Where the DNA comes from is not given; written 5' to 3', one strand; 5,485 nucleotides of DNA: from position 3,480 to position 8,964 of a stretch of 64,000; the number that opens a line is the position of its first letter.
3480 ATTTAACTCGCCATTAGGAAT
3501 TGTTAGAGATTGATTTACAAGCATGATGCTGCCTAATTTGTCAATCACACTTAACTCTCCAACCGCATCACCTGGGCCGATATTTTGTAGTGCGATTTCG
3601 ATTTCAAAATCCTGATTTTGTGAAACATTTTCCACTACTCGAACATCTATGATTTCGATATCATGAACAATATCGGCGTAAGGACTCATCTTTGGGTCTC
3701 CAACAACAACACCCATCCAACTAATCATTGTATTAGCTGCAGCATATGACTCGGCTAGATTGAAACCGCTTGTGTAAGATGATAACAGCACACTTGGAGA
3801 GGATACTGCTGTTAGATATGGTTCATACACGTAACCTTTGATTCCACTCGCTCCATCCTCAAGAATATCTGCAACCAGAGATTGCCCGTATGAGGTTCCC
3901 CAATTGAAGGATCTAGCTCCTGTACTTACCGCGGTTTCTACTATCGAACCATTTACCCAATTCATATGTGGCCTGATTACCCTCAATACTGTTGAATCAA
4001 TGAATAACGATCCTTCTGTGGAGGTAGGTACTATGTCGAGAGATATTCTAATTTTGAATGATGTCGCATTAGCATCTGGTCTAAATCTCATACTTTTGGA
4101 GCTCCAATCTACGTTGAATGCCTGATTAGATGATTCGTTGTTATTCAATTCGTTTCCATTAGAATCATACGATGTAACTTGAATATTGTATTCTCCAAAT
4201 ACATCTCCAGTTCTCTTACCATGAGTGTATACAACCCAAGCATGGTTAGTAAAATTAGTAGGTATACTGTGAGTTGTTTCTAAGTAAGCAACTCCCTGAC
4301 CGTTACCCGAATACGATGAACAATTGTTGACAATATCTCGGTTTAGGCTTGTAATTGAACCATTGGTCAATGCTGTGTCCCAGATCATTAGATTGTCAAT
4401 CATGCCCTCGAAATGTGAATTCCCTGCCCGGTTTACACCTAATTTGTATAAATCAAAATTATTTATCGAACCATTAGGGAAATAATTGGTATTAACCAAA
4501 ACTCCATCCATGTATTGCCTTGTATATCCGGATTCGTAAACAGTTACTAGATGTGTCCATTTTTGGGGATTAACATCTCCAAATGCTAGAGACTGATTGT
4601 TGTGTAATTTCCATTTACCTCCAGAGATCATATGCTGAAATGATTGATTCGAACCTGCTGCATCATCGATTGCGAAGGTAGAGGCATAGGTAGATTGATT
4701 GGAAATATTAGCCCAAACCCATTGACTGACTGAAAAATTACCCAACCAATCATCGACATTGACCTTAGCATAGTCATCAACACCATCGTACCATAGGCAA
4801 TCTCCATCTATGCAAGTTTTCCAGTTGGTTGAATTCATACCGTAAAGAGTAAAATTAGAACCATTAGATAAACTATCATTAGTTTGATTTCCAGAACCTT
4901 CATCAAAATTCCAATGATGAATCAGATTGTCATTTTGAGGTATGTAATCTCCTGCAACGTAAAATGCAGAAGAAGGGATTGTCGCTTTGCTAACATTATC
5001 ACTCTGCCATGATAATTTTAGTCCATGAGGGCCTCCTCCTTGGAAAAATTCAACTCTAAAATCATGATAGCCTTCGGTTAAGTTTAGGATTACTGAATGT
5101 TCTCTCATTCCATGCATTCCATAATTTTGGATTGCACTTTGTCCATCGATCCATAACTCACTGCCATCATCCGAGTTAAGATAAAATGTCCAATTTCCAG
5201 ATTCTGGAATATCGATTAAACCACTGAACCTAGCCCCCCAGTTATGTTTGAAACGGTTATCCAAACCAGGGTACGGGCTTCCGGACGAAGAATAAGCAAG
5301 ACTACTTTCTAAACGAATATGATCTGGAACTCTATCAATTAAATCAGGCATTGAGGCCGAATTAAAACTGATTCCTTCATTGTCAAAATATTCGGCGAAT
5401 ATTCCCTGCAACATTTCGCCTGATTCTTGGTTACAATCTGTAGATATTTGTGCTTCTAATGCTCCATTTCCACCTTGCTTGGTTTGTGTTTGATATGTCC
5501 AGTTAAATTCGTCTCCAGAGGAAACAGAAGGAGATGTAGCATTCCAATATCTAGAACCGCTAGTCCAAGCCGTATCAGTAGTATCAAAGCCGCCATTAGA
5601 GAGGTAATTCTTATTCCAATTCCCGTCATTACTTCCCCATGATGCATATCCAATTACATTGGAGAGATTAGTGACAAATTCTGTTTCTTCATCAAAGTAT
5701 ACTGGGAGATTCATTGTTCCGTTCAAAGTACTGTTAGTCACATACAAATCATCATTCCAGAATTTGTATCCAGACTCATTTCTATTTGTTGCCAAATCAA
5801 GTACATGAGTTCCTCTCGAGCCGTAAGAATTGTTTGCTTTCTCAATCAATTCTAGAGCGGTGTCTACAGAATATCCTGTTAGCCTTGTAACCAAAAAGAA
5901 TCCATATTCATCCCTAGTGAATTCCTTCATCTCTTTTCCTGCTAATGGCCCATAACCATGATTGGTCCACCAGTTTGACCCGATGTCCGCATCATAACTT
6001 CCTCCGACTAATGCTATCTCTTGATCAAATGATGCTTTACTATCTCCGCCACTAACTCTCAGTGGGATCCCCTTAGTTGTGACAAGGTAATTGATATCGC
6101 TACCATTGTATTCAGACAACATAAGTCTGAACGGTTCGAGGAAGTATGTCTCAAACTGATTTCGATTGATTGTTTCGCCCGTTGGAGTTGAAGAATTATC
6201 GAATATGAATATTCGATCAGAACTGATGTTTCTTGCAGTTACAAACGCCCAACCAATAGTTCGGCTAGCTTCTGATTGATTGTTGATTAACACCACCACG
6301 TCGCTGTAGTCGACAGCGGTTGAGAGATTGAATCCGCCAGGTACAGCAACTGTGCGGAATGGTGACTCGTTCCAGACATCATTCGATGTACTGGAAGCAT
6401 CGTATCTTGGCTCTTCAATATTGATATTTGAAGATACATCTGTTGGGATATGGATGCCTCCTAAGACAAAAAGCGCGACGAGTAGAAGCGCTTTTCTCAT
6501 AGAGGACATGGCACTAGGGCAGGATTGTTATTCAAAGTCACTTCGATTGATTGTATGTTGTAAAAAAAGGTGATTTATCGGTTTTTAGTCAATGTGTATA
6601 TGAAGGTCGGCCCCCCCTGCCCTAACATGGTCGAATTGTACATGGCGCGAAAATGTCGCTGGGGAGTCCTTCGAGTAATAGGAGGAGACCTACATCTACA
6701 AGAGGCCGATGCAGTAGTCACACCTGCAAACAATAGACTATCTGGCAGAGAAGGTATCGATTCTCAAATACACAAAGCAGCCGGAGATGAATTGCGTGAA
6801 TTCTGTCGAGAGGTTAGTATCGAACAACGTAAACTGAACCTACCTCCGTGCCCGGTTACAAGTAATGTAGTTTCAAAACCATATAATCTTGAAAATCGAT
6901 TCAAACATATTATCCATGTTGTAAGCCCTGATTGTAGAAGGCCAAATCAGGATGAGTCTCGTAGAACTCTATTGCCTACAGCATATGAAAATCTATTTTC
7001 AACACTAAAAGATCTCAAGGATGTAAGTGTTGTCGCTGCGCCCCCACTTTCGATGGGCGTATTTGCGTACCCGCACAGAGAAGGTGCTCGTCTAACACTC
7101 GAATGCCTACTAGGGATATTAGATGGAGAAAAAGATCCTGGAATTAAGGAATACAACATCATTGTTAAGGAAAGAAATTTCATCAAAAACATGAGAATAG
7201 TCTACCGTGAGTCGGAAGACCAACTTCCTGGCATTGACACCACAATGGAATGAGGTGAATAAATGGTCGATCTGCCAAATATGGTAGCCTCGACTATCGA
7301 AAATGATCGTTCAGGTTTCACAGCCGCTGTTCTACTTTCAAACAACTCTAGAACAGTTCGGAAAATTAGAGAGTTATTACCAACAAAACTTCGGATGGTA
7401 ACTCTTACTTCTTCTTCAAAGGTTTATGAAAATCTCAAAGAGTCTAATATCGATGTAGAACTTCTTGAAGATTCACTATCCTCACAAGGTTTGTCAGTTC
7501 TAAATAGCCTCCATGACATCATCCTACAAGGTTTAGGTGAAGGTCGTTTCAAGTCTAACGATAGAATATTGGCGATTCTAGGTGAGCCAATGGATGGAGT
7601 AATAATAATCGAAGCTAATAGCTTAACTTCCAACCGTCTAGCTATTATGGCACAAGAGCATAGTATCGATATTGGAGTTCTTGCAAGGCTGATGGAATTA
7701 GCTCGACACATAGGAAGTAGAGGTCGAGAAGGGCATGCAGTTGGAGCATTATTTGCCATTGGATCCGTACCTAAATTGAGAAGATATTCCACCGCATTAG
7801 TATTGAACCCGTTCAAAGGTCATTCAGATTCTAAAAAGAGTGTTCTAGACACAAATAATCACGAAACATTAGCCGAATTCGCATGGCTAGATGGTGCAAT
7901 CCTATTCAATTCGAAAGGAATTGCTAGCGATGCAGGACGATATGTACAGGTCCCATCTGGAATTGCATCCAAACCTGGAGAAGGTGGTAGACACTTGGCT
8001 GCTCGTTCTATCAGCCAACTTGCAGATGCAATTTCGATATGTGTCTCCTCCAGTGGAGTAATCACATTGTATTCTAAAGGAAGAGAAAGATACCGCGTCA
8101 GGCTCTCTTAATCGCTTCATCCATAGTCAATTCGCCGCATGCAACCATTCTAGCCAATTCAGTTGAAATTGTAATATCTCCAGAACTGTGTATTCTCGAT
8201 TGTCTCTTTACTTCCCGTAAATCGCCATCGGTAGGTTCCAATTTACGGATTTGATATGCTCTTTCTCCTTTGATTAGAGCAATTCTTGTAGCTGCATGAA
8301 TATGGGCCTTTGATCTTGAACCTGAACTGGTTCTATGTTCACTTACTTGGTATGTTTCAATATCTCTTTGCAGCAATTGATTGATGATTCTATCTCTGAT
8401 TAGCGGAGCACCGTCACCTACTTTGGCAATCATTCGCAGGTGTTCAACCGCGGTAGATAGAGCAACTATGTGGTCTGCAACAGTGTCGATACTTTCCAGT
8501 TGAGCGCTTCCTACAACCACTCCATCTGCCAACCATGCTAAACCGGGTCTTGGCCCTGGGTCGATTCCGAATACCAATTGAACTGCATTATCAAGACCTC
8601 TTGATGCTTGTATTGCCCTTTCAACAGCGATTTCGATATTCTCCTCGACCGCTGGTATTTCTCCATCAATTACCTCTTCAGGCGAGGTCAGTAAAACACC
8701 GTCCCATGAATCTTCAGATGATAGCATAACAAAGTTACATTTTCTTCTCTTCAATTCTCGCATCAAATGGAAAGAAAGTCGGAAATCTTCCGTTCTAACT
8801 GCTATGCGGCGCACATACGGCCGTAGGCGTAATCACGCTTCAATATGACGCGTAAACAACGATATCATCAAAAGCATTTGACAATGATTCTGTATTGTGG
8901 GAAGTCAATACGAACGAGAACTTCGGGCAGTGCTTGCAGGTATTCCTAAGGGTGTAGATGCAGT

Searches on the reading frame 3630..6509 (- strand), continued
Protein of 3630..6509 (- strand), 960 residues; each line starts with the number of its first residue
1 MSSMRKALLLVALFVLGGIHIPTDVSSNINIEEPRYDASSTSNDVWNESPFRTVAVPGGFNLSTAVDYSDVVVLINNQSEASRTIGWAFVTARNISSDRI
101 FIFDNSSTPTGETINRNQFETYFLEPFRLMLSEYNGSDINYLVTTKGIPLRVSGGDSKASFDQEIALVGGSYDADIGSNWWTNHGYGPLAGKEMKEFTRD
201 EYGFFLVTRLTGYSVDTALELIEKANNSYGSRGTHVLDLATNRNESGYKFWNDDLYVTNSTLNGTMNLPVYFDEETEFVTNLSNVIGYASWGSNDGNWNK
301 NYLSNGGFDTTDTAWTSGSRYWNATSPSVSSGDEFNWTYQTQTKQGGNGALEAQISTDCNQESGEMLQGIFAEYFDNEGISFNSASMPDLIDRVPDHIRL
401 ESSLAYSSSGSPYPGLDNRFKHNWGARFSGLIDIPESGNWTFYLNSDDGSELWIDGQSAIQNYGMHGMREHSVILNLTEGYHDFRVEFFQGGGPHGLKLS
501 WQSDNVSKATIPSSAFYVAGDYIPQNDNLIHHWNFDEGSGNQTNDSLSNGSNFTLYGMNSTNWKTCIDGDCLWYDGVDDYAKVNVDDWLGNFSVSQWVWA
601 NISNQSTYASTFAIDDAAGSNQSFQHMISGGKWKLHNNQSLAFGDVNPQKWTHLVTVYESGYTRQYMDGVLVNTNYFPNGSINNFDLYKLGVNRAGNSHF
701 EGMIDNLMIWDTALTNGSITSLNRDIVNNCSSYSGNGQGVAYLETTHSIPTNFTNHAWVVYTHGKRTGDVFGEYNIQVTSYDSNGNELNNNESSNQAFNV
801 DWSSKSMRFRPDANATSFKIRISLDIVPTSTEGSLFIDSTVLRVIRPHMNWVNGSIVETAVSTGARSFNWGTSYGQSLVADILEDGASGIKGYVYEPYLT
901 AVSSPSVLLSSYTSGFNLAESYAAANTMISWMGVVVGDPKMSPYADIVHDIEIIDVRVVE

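Call 64: find_encoding_contigs(protein=P0227, flank=10000, max_places=1)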
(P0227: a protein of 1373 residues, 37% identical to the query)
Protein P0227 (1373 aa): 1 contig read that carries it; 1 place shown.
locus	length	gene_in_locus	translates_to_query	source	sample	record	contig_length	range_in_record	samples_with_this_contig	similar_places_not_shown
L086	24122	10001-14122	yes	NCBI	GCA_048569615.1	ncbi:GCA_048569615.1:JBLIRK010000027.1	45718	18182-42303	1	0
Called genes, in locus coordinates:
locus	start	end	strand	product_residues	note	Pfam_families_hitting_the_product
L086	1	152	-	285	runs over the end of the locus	PF02737:3HCDH_N, PF00725:3HCDH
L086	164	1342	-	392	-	PF00108:Thiolase_N, PF00109:ketoacyl-synt (weak), PF02803:Thiolase_C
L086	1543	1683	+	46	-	-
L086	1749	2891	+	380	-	PF00890:FAD_binding_2 (weak), PF01266:DAO (weak), PF01494:FAD_binding_3 (faint), PF03486:HI0933_like (weak), PF05834:Lycopene_cycl, PF07992:Pyr_redox_2 (weak), PF13450:NAD_binding_8 (weak), PF01266:DAO (weak), +1 more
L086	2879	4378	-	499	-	PF08245:Mur_ligase_M (weak), PF02875:Mur_ligase_C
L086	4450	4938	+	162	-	PF01472:PUA, PF26292:PUA_elF2D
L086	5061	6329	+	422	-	PF00155:Aminotran_1_2, PF12897:Asp_aminotransf (faint)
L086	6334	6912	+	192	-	-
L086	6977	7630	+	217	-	-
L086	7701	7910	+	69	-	-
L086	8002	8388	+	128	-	PF21485:IF5A-like_N, PF01287:eIF-5a (weak)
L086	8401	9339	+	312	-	PF00491:Arginase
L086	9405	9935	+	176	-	PF01870:Hjc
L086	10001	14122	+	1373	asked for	PF07705:CARDB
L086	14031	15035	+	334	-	PF17835:NOG1_N, PF01926:MMR_HSR1, PF02421:FeoB_N, PF06858:NOG1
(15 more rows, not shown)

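Call 66: predict_structure(alignment_id=A4)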
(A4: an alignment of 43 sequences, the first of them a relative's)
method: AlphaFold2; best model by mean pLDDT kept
length: 600 residues; sequences in the alignment: 43
mean_pLDDT: 80.4   pTM: 0.69
mean pLDDT of the five models: 80.4, 79.1, 78.3, 73.9, 70.4
residues with pLDDT >= 90: 204; 70-90: 243; 50-70: 133; < 50: 20
segments of 3 or more residues with pLDDT < 50: 1-6, 26-29, 44-48
pLDDT, mean of each block of 10 residues (from residue 1): 53 85 61 79 55 83 87 85 76 64 83 80 75 83 71 69 64 79 68 60 66 70 75 65 65 72 97 98 96 96 96 89 76 95 78 91 92 83 89 94 95 94 94 80 86 94 88 94 65 64 95 61 60 90 83 85 92 89 85 89
secondary structure, 60 per line:
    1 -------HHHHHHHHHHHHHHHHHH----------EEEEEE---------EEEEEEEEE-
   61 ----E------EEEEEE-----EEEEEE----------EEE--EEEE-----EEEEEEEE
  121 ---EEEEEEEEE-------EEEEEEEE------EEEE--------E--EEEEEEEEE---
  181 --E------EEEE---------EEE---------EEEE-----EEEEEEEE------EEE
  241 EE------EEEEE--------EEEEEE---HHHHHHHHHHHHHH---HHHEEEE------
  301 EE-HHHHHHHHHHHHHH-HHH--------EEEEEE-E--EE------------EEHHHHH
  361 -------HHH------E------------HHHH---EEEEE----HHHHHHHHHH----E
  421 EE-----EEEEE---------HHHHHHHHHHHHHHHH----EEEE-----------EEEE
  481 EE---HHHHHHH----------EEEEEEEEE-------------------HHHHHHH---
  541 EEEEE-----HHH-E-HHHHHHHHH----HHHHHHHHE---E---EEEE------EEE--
elements in order: H8-25 E36-41 E51-59 E72-77 E83-88 E99-101 E104-107 E113-120 E124-132 E140-147 E154-157 E169-177 E190-193 E203-205 E215-218 E224-231 E238-242 E249-253 E262-267 H271-284 E291-294 H304-317 E330-335 H356-360 H390-393 E397-401 H406-415 E420-422 E428-432 H442-457 E462-465 E477-482 H486-492 E503-511 H531-537 E541-545 H557-565 H570-577 E586-589 E596-598

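Call 83: search_solved_structures(query=A4, max_evalue=10, show_alignments=3)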
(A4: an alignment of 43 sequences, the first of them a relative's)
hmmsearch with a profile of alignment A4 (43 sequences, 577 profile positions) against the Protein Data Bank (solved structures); distinct sequences matched with E-value up to 10: 0.

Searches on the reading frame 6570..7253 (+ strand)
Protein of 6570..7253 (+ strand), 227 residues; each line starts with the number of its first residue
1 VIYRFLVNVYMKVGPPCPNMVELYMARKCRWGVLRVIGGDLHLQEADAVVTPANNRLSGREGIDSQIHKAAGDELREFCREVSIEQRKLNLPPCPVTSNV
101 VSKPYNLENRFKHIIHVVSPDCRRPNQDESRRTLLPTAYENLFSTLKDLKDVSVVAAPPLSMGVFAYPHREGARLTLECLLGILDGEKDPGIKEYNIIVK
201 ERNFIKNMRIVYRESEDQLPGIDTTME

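Call 8: search_protein_families(library=pfam, proteins=[window:6570-7253:+], max_evalue=0.01)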
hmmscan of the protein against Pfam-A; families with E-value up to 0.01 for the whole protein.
window:6570-7253:+ (227 aa): 1 family
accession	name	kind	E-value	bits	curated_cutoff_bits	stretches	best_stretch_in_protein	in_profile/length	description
PF01661.27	Macro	-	3.8e-22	78.9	22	1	50-175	1-117/118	Macro domain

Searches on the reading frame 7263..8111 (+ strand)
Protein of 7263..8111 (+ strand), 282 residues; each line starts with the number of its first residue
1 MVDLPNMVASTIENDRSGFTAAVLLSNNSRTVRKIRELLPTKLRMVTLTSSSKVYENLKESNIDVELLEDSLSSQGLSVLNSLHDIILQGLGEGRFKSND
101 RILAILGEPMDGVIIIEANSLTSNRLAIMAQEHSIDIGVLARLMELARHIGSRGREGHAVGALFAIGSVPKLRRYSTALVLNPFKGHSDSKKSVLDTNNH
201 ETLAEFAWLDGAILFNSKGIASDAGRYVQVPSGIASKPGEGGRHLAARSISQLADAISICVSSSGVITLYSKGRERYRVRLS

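Call 8: search_protein_families(library=pfam, proteins=[window:7263-8111:+], max_evalue=0.01)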
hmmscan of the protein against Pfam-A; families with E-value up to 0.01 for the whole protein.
window:7263-8111:+ (282 aa): 1 family
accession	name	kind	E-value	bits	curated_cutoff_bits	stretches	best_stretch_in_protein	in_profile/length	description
PF02457.21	DAC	-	5.6e-13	49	27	1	153-274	5-118/119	DisA bacterial checkpoint controller nucleotide-binding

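Call 10: search_protein_families(library=ncbifam, proteins=[window:7263-8111:+], max_evalue=0.1)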
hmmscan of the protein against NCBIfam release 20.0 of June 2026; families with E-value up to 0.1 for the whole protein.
window:7263-8111:+ (282 aa): 5 families
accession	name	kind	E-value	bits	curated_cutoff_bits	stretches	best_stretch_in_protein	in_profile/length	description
NF041371.1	Diadnylcyc_Halo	equivalog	2.5e-18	66.4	430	1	104-265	91-250/270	diadenylate cyclase DacZ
NF010009.0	PRK13482.1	equivalog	0.0001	21.6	201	1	201-278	63-140/357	DNA integrity scanning diadenylate cyclase DisA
TIGR00159.1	TIGR00159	equivalog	0.0066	15.8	188.8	1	210-274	169-232/254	diadenylate cyclase CdaA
NF038328.1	c-di-AMP_CdaS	exception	0.0088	15.6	225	1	210-264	122-175/191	sporulation-specific diadenylate cyclase CdaS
NF038327.1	c-di-AMP_CdaM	exception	0.034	13.7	225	1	239-274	137-173/196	diadenylate cyclase CdaM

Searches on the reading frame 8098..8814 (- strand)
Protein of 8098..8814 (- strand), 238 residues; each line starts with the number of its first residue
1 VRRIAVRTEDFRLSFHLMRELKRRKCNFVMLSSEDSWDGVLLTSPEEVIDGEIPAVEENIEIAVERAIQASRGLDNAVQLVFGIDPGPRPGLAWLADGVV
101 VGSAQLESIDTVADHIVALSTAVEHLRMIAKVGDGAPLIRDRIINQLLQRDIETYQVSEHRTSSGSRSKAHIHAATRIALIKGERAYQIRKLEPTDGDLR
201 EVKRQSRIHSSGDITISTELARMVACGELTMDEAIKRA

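Call 8: search_protein_families(library=pfam, proteins=[window:8098-8814:-], max_evalue=0.01)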
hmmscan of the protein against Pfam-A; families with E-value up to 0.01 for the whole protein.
window:8098-8814:- (238 aa): 0 families

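Call 10: search_protein_families(library=ncbifam, proteins=[window:8098-8814:-], max_evalue=0.1)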
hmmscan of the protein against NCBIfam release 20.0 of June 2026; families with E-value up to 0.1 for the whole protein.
window:8098-8814:- (238 aa): 1 family
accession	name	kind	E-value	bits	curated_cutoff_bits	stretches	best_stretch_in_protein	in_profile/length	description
NF005466.0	PRK07060.1-3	equivalog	0.028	14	438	1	91-190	87-183/252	short chain dehydrogenase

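Call 23: search_protein_families(library=pfam, proteins=[window:8098-8814:-], max_evalue=10)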
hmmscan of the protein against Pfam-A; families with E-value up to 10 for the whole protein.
window:8098-8814:- (238 aa): 1 family
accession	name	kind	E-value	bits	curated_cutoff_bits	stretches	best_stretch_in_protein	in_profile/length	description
PF00290.26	Trp_syntA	-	0.088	12.2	27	1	60-116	182-240/259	Tryptophan synthase alpha chain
